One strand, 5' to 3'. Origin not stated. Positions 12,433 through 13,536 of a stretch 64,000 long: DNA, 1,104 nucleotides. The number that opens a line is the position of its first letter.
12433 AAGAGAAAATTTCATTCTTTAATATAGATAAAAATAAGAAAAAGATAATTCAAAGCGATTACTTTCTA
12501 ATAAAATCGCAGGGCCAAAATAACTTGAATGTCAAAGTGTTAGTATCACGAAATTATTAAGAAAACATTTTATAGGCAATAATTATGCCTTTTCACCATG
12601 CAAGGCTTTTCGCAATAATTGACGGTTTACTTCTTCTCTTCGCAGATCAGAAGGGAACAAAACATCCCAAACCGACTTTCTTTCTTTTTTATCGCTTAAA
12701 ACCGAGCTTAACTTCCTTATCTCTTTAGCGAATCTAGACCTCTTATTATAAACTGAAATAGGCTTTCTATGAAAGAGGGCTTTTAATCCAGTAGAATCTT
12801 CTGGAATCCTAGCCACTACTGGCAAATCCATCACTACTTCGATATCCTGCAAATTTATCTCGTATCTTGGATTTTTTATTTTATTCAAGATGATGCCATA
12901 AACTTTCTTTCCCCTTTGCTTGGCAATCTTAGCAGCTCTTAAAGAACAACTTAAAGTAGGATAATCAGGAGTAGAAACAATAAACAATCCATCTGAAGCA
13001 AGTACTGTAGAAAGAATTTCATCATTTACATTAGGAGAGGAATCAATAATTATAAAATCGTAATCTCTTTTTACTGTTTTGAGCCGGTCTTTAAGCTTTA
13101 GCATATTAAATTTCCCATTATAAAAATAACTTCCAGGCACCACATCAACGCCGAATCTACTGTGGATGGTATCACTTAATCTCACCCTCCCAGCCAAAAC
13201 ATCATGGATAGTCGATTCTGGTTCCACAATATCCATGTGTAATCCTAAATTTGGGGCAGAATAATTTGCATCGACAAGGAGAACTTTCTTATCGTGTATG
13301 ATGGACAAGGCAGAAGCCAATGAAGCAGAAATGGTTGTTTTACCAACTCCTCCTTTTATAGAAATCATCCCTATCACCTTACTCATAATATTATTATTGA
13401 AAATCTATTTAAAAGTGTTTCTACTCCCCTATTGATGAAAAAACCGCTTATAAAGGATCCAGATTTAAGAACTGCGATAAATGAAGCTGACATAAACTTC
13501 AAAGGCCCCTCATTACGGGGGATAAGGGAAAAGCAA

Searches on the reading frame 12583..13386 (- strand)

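Call 97: search_protein_families(library=pfam, max_evalue=0.001, proteins=[window:12583-13386:-])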
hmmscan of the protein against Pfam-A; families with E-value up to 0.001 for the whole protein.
window:12583-13386:- (267 aa): 7 families
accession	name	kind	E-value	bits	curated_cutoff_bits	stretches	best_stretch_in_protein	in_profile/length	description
PF13614.12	AAA_31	-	4.6e-21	76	27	1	3-142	2-151/177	AAA domain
PF01656.29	CbiA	-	3.5e-16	59.7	25.4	1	7-204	3-119/125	CobQ/CobB/MinD/ParA nucleotide binding domain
PF10609.15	ParA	-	6.2e-16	59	27.1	1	2-168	3-173/246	NUBPL iron-transfer P-loop NTPase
PF06564.18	CBP_BcsQ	-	2e-11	44.3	21.3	1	3-51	2-48/234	Cellulose biosynthesis protein BcsQ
PF13500.12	AAA_26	-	8.9e-09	35.9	27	1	136-197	134-191/198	AAA domain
PF02374.21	ArsA_ATPase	-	2.6e-08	33.9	24.3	1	7-39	5-36/305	Anion-transporting ATPase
PF00142.24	Fer4_NifH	-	7e-05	22.9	25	0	152-235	166-249/271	4Fe-4S iron sulfur cluster binding proteins, NifH/frxC family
